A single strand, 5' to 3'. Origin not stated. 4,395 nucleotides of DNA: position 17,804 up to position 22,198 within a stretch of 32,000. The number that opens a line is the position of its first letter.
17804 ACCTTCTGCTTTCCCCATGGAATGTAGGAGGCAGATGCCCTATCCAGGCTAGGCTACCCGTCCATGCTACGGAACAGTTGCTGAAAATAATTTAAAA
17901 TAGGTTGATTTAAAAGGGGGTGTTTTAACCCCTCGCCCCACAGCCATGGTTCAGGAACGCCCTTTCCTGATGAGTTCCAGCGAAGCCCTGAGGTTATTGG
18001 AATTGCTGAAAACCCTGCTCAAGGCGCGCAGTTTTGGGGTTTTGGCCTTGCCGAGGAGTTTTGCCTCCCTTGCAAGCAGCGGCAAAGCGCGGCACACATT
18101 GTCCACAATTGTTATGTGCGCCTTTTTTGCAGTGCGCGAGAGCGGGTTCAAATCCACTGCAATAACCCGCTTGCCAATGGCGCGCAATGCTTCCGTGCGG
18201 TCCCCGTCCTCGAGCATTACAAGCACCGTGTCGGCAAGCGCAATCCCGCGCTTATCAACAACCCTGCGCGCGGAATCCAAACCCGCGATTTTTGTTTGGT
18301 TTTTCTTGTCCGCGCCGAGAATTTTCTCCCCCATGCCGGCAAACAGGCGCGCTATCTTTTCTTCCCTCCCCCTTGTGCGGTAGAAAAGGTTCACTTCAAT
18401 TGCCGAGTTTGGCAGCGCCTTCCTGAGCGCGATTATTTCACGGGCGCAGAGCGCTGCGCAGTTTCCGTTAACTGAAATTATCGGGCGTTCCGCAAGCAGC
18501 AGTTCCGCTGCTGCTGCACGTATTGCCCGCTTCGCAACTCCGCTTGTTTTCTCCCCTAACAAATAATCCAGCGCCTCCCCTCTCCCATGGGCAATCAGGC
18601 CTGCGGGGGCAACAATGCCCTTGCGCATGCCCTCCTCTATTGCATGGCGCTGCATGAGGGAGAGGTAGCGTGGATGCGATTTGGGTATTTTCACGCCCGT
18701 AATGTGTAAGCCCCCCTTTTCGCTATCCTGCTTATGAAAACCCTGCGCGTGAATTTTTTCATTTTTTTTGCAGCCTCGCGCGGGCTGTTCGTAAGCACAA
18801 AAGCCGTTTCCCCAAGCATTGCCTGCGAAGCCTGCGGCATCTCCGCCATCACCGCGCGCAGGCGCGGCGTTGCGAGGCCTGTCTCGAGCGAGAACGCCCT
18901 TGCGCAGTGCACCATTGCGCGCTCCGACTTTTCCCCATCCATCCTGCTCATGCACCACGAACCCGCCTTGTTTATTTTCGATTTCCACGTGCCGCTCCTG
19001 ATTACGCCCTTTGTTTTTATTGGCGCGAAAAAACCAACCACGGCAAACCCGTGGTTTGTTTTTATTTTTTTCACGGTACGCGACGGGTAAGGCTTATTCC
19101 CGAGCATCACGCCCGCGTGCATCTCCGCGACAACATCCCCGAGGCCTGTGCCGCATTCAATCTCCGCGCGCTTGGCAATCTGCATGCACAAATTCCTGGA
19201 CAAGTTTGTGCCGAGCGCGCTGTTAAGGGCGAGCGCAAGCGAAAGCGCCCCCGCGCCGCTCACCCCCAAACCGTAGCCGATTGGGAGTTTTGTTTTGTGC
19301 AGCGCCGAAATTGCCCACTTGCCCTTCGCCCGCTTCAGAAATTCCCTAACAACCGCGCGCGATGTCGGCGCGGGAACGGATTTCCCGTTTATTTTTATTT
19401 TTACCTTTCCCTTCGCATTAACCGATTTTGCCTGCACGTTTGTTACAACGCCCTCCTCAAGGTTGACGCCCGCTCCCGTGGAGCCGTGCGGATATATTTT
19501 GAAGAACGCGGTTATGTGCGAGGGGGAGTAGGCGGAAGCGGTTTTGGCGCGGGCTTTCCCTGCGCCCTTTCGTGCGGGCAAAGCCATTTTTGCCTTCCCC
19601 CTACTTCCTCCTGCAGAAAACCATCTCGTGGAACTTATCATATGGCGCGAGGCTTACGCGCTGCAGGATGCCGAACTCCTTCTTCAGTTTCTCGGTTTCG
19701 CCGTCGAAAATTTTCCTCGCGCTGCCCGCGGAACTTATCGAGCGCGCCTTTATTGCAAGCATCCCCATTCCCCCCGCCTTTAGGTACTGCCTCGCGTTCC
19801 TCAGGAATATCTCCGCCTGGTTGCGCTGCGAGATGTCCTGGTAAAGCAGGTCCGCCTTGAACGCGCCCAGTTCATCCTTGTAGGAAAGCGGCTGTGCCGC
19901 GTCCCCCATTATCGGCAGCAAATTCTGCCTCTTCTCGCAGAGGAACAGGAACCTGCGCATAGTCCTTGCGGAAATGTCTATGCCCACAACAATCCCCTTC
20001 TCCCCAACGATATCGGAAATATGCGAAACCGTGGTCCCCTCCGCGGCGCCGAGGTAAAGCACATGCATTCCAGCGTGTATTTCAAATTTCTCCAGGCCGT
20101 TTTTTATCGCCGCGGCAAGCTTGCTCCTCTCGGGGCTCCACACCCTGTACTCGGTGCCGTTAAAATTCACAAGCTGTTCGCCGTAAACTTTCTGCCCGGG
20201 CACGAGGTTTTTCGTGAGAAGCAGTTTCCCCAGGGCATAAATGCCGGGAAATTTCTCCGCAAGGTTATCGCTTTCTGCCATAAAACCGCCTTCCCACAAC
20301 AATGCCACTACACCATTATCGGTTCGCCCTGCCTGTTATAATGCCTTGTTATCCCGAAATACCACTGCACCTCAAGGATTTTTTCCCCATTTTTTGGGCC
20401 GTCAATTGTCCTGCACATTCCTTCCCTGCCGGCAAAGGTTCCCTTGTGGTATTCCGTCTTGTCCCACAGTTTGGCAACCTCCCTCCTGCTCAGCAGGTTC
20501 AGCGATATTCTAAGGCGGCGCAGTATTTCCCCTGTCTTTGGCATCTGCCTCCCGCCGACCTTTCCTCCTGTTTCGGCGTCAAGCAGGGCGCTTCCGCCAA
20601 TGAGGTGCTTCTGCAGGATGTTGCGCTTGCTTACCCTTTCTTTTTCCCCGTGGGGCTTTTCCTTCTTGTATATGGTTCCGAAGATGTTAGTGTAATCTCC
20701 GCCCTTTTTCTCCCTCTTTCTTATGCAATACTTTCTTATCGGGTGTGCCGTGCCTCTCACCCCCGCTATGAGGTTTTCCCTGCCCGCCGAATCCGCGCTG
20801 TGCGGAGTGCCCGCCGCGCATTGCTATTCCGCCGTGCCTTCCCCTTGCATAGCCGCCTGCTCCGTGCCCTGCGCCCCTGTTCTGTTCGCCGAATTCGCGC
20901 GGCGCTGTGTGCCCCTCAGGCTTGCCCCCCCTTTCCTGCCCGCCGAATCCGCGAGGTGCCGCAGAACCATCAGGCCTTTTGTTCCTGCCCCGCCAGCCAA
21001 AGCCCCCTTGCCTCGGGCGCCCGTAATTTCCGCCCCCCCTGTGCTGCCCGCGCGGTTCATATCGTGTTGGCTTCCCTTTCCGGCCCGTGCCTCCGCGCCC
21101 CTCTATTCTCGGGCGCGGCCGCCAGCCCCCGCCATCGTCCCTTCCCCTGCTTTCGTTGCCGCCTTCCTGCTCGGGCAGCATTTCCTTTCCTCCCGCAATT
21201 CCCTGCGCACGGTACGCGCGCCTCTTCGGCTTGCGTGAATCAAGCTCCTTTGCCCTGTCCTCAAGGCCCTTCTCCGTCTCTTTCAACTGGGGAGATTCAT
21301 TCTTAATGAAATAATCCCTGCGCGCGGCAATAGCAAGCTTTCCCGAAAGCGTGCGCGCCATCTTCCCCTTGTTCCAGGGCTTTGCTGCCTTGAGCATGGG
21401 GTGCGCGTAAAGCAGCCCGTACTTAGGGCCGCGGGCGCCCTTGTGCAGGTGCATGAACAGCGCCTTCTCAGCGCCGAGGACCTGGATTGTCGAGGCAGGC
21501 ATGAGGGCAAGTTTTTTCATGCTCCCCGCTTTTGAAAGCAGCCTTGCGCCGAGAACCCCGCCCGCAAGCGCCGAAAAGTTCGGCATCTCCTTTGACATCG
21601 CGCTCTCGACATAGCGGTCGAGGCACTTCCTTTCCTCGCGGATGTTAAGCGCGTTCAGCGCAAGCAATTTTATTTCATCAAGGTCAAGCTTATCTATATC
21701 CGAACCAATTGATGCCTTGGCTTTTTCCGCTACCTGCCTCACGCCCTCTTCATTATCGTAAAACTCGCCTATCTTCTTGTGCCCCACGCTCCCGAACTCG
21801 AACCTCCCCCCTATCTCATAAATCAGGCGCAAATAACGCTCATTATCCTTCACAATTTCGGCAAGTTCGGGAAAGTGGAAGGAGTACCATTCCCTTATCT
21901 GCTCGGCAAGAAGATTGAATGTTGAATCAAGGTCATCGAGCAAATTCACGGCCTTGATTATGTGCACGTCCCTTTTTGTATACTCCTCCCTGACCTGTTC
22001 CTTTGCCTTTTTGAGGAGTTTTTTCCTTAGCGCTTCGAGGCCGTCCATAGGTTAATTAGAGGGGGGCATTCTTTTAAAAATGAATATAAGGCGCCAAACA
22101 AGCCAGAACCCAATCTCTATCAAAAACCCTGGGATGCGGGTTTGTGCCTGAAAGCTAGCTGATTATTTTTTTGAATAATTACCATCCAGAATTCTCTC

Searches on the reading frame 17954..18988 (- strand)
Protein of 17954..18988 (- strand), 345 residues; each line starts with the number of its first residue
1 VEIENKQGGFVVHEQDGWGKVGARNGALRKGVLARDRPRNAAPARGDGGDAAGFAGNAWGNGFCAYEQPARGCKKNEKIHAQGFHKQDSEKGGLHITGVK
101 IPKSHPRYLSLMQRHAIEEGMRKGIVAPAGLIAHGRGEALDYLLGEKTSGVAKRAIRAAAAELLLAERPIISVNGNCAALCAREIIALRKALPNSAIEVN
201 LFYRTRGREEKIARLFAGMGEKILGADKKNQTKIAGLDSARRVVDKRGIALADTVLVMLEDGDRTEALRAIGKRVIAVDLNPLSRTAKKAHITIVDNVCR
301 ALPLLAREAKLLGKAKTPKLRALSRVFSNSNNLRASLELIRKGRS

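Call 19: search_protein_families(library=pfam, proteins=[window:17954-18988:-], max_evalue=0.01)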
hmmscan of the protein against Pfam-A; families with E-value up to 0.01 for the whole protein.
window:17954-18988:- (345 aa): 1 family
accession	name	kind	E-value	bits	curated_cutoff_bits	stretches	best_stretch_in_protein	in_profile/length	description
PF02006.22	PPS_PS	-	1.3e-61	207.6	26.4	1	163-339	1-175/176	Phosphopantothenate/pantothenate synthetase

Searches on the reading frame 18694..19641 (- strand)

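Call 19: search_protein_families(library=pfam, proteins=[window:18694-19641:-], max_evalue=0.01)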
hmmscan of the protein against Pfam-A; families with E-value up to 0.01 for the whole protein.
window:18694-19641:- (316 aa): 2 families
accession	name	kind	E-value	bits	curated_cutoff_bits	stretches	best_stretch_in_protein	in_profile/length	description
PF00288.32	GHMP_kinases_N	-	1e-10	42.1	22.3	1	101-176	10-86/87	GHMP kinases N terminal domain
PF22700.2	MVD-like_N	-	1.7e-05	25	27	1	60-158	29-130/157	Diphosphomevalonate decarboxylase-like N-terminal domain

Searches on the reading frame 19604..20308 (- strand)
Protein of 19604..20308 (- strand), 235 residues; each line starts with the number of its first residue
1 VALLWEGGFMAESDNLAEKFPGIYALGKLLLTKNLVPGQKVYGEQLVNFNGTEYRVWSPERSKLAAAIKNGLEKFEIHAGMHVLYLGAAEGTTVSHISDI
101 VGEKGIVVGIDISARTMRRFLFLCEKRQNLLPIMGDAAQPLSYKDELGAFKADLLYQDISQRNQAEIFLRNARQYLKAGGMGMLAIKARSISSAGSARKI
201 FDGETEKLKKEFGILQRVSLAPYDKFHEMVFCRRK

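Call 18: search_protein_families(library=pfam, proteins=[window:19604-20308:-], max_evalue=0.01)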
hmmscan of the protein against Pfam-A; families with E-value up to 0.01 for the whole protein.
window:19604-20308:- (235 aa): 4 families
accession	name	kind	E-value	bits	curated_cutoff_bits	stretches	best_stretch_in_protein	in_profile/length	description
PF01269.23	Fibrillarin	-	1.1e-76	257.4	27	1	18-233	5-224/227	Fibrillarin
PF13847.12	Methyltransf_31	-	0.00022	21.3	27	1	77-127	1-51/145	Methyltransferase domain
PF13649.12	Methyltransf_25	-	0.001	20.2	27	1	83-180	1-97/97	Methyltransferase domain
PF01135.25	PCMT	-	0.0059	16.8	20.3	1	72-114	66-108/210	Protein-L-isoaspartate(D-aspartate) O-methyltransferase (PCMT)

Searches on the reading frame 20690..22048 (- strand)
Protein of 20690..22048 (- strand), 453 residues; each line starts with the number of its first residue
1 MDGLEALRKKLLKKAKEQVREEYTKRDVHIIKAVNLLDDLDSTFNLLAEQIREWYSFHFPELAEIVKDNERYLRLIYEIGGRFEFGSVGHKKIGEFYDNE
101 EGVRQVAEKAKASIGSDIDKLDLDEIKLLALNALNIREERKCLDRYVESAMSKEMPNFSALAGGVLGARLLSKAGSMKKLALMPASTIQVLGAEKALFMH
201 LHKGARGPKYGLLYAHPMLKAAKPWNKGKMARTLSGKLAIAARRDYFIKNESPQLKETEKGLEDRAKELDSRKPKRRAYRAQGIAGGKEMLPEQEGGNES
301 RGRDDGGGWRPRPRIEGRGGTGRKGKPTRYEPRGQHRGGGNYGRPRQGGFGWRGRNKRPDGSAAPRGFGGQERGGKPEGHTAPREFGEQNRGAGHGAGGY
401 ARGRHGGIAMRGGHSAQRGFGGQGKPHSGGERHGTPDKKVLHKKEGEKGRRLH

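Call 18: search_protein_families(library=pfam, proteins=[window:20690-22048:-], max_evalue=0.01)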
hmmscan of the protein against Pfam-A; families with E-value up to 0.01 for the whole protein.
window:20690-22048:- (453 aa): 1 family
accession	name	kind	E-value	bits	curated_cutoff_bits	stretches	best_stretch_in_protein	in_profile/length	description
PF01798.23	Nop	-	5.3e-61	206.4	25.4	1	36-264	1-224/228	snoRNA binding domain, fibrillarin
